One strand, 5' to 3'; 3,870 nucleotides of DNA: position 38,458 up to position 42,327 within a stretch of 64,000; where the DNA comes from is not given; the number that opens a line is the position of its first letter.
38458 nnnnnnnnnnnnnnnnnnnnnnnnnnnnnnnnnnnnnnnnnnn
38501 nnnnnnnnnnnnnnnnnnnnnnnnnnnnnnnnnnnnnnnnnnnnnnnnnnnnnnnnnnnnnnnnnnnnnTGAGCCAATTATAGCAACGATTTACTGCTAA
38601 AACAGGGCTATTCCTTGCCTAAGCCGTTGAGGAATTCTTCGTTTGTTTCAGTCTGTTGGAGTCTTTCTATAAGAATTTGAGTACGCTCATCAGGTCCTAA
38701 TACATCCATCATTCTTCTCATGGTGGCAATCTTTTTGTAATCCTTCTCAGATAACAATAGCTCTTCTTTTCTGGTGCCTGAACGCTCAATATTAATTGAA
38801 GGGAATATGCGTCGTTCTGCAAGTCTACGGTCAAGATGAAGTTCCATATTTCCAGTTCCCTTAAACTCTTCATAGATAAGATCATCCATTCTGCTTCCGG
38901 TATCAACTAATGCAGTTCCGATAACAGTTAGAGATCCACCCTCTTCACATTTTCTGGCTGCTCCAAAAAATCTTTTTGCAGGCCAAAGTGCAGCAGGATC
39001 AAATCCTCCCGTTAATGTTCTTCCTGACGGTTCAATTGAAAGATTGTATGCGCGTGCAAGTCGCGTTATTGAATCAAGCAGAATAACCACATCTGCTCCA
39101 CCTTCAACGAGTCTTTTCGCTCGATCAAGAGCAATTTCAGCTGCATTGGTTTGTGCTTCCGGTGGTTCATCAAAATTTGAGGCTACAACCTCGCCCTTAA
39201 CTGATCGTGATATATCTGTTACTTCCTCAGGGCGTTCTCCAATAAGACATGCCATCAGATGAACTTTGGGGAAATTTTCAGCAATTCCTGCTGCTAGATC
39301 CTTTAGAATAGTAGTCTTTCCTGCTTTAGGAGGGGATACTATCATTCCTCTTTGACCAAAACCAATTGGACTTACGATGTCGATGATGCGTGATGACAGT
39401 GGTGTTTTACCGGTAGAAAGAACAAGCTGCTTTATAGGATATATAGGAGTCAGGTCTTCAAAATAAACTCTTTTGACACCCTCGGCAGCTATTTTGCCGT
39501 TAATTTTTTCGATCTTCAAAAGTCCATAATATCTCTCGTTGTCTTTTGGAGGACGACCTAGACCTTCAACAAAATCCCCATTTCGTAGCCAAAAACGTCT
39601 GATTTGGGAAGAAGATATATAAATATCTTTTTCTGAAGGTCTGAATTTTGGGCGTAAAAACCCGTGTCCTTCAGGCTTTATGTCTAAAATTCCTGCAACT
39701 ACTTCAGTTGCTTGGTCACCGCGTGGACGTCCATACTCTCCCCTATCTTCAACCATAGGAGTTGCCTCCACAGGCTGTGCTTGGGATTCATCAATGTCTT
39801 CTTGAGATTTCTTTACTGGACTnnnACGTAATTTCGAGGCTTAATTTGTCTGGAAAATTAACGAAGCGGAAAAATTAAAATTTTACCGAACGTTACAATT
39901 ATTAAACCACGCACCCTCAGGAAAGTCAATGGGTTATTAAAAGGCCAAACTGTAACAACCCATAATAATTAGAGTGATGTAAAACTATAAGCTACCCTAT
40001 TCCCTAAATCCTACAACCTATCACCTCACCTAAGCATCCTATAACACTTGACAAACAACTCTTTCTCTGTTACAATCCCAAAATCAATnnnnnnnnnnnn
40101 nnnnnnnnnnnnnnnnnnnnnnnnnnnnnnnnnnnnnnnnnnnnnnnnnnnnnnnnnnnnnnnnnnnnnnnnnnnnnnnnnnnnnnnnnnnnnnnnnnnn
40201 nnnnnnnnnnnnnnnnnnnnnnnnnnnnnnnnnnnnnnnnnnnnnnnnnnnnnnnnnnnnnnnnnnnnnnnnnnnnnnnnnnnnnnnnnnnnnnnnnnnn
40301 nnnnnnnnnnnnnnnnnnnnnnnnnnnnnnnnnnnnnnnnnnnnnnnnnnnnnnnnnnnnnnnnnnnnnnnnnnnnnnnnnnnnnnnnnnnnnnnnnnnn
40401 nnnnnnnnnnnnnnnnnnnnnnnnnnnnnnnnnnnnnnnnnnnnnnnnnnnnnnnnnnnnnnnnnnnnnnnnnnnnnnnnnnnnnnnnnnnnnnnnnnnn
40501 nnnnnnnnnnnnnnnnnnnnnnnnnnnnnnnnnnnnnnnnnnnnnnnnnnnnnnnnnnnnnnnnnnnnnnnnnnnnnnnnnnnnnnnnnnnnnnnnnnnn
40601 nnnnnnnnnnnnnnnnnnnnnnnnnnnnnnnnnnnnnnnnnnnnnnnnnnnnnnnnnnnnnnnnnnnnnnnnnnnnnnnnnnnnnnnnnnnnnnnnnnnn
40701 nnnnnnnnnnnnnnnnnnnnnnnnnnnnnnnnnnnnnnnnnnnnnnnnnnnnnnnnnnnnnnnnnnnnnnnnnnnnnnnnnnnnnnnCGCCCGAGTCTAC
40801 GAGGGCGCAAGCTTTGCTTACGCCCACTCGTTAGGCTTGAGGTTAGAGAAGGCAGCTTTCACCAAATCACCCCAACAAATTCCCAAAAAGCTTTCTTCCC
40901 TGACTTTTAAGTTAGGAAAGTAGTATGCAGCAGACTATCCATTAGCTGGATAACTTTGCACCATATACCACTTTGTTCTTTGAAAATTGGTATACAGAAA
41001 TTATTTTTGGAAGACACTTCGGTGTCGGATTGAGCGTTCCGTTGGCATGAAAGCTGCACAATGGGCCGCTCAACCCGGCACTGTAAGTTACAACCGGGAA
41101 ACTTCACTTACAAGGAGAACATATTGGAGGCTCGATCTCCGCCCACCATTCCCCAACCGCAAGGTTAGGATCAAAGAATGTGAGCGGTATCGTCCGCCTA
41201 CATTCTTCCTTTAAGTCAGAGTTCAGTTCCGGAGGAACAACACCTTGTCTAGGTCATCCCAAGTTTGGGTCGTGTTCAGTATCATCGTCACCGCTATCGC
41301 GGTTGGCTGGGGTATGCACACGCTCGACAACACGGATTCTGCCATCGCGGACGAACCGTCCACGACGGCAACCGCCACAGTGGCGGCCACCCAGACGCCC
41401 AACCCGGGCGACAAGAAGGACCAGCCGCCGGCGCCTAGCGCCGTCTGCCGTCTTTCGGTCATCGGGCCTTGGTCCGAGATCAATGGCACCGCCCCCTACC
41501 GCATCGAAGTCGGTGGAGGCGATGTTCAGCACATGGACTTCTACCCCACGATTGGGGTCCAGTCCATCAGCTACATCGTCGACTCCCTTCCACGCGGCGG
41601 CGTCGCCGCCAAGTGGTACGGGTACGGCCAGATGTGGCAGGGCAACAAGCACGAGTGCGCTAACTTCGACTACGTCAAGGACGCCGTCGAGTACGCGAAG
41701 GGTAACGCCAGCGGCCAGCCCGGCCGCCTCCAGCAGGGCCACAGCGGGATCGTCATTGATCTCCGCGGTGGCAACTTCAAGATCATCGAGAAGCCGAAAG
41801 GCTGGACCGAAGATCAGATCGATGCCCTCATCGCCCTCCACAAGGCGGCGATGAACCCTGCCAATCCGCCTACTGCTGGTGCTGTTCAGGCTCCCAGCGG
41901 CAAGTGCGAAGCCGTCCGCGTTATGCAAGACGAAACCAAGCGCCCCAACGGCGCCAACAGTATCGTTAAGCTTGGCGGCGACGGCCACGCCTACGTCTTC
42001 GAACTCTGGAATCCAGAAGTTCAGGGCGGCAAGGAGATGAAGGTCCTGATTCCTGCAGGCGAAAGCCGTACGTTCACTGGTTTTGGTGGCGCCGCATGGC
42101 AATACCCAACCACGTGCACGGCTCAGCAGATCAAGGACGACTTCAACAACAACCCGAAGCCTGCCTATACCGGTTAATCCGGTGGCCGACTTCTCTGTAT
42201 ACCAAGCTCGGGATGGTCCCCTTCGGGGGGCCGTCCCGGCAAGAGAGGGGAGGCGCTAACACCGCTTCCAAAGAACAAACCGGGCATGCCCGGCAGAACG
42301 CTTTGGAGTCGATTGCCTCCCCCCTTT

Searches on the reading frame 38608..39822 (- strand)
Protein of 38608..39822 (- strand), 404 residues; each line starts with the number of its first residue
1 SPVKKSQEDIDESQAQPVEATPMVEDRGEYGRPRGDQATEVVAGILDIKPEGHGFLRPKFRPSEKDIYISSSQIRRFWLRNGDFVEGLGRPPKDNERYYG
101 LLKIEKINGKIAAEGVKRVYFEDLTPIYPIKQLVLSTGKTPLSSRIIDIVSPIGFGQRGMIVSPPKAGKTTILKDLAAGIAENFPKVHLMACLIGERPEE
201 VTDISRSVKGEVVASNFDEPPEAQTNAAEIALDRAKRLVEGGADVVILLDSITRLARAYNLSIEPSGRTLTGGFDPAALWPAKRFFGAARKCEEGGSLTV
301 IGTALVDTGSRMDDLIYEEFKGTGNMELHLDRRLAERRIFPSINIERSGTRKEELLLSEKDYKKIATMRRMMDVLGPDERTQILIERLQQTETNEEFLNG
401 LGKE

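Call 36: list_cluster_members(proteins=[P0001, P0003, window:38608-39822:-, window:8990-9610:+, window:41245-42174:+, P0006, P0010])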
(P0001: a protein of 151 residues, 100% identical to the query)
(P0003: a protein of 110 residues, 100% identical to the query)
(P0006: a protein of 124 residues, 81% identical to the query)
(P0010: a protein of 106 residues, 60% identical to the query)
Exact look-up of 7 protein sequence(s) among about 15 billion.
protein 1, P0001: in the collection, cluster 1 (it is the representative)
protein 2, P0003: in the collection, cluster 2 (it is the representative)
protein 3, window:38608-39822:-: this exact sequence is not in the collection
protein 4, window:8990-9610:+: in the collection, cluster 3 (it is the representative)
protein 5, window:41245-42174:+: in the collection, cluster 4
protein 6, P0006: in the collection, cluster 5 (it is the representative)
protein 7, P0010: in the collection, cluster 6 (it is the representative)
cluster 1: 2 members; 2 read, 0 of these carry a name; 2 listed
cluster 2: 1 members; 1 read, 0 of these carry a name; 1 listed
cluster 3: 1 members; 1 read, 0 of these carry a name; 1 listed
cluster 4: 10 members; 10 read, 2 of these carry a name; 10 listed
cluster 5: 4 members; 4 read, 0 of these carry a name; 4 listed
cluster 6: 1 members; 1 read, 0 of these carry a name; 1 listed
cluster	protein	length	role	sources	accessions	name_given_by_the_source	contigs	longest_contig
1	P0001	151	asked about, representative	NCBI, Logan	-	-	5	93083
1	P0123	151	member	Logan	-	-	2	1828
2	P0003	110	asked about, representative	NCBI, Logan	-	-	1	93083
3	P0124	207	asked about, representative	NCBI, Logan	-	-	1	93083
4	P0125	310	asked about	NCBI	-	-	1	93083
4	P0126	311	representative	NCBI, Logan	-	-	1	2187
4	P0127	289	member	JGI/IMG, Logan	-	hypothetical protein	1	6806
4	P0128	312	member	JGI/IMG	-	hypothetical protein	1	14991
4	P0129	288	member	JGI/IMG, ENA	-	-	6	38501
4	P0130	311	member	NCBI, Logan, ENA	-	-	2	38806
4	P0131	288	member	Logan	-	-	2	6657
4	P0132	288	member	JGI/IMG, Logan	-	-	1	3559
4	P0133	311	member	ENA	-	-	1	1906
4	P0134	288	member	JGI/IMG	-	-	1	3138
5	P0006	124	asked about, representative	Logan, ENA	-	-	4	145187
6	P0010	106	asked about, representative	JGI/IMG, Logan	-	-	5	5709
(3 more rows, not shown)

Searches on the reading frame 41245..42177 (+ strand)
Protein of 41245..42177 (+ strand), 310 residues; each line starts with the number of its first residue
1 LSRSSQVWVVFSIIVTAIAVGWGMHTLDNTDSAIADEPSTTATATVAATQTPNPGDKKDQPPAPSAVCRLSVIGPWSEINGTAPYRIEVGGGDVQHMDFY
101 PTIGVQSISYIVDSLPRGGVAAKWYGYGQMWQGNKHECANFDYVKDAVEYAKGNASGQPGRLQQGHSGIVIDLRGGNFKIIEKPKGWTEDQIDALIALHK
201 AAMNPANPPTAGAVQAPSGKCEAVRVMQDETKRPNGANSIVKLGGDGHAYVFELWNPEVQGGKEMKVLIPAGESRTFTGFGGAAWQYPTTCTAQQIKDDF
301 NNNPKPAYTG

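Call 10: search_protein_families(library=pfam, proteins=[window:41245-42177:+], max_evalue=0.01)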
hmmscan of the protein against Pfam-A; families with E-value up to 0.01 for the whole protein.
window:41245-42177:+ (310 aa): 0 families

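Call 11: search_protein_families(library=ncbifam, proteins=[window:41245-42177:+], max_evalue=0.01)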
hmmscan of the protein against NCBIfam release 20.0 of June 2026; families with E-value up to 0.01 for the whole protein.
window:41245-42177:+ (310 aa): 0 families

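Call 62: search_protein_families(library=padloc, proteins=[window:41245-42174:+], max_evalue=0.01)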
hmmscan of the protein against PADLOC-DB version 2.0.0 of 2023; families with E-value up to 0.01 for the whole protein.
window:41245-42174:+ (310 aa): 0 families

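Call 63: search_protein_families(library=phrogs, proteins=[window:41245-42174:+], max_evalue=0.01)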
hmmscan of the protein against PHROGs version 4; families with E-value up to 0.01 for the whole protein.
window:41245-42174:+ (310 aa): 0 families

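Call 88: predict_structure(alignment_id=A9)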
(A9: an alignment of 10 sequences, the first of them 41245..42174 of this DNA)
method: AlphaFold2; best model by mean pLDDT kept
length: 310 residues; sequences in the alignment: 10
mean_pLDDT: 33.1   pTM: 0.29
mean pLDDT of the five models: 33.1, 33.0, 29.0, 28.4, 28.1
residues with pLDDT >= 90: 0; 70-90: 0; 50-70: 14; < 50: 296
segments of 3 or more residues with pLDDT < 50: 1-226, 228-291, 306-310
pLDDT, mean of each block of 10 residues (from residue 1): 29 27 23 25 23 24 28 27 25 24 28 27 27 35 43 32 26 29 35 41 31 28 46 35 42 41 43 39 34 55 52
secondary structure, 60 per line:
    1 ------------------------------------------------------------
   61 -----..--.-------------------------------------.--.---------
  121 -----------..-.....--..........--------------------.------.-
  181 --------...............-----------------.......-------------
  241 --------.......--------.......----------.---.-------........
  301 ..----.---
elements in order: H135-139 H142-151 H189-203 E221-227 E249-255 E264-270 H293-302
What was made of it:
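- Tried and rejected: Structure prediction of the island-2 protein failed (mean pLDDT 33; call 88), so no fold search was run.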
